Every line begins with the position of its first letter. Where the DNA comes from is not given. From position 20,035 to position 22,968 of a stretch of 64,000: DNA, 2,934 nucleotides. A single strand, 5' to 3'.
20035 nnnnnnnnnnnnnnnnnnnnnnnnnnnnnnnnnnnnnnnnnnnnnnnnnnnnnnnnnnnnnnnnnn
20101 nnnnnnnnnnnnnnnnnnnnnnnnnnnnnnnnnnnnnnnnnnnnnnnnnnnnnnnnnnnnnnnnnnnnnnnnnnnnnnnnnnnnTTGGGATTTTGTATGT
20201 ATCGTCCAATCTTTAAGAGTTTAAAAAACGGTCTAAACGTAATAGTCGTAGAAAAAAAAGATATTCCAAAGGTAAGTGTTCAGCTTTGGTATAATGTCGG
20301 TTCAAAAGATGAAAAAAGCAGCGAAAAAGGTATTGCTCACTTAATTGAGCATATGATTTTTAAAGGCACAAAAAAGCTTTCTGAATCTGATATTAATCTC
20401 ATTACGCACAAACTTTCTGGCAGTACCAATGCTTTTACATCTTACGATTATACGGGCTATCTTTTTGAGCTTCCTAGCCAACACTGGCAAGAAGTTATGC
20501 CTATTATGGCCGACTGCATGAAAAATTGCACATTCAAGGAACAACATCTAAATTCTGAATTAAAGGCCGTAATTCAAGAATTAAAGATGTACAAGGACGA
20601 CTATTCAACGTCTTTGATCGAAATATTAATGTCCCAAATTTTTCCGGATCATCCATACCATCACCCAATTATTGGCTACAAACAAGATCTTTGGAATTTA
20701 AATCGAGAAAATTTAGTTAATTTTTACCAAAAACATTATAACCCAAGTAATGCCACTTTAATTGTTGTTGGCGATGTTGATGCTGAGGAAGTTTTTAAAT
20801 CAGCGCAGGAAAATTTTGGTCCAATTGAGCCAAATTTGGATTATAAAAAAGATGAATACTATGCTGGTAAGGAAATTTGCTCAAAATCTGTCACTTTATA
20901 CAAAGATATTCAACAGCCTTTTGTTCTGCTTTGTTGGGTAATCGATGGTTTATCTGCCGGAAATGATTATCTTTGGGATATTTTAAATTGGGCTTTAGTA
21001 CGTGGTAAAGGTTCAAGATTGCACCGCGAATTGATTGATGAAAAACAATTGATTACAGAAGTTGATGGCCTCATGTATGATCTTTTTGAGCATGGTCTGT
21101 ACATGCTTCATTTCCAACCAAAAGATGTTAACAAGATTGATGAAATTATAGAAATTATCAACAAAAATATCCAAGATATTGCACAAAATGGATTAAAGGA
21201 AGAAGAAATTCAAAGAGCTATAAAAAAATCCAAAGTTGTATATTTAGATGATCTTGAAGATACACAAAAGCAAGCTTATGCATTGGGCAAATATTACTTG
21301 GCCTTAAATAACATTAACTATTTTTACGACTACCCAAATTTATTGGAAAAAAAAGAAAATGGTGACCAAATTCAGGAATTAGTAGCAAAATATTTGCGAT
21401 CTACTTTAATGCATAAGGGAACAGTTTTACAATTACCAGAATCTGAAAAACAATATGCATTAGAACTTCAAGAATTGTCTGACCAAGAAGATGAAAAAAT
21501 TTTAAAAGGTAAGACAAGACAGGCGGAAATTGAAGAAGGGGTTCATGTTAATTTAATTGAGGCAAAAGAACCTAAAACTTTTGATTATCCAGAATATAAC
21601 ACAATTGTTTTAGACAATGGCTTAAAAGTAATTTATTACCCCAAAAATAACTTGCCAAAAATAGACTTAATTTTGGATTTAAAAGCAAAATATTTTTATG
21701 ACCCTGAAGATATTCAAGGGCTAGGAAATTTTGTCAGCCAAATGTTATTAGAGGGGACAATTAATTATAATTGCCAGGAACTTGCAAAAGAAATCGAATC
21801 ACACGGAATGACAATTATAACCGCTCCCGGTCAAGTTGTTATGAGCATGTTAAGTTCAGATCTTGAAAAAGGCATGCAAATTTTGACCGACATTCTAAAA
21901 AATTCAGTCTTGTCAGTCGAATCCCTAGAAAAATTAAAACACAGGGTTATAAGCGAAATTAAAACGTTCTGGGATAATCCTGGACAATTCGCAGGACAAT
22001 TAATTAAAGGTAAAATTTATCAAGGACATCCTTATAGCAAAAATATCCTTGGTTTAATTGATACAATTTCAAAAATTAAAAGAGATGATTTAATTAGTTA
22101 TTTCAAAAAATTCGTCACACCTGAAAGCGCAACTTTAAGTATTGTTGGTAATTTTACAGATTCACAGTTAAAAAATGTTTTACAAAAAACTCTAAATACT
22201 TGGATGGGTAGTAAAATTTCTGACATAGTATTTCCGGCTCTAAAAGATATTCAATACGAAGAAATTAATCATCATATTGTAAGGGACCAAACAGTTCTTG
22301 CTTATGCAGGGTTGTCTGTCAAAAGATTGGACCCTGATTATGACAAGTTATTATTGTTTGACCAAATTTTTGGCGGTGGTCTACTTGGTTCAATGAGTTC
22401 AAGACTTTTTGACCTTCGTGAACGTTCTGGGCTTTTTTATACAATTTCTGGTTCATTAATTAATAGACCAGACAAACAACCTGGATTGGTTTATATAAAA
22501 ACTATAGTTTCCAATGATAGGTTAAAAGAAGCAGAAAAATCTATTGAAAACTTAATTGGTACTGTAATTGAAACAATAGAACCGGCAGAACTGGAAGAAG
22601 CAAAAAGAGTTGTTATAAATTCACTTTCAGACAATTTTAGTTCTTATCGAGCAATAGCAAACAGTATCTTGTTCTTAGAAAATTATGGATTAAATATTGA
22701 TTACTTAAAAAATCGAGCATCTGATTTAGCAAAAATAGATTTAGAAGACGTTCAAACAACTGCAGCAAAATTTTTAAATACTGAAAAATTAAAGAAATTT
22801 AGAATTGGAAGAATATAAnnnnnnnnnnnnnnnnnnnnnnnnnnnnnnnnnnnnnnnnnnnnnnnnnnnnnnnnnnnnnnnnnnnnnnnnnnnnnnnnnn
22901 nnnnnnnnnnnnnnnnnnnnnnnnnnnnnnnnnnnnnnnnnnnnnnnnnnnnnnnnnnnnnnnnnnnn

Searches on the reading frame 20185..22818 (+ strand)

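Call 5: search_protein_families(library=pfam, proteins=[window:20185-22818:+], max_evalue=0.01)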
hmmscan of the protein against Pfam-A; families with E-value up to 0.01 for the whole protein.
window:20185-22818:+ (877 aa): 3 families
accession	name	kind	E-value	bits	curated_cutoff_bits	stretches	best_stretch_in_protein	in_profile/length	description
PF05193.26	Peptidase_M16_C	-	1.1e-57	195.3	23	2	171-347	1-179/181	Peptidase M16 inactive domain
PF00675.25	Peptidase_M16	-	4.2e-47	160.2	22.3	2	21-164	3-147/149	Insulinase (Peptidase family M16)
PF24091.1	DUF7376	-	0.0096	16.1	27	0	48-138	118-209/219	Family of unknown function (DUF7376)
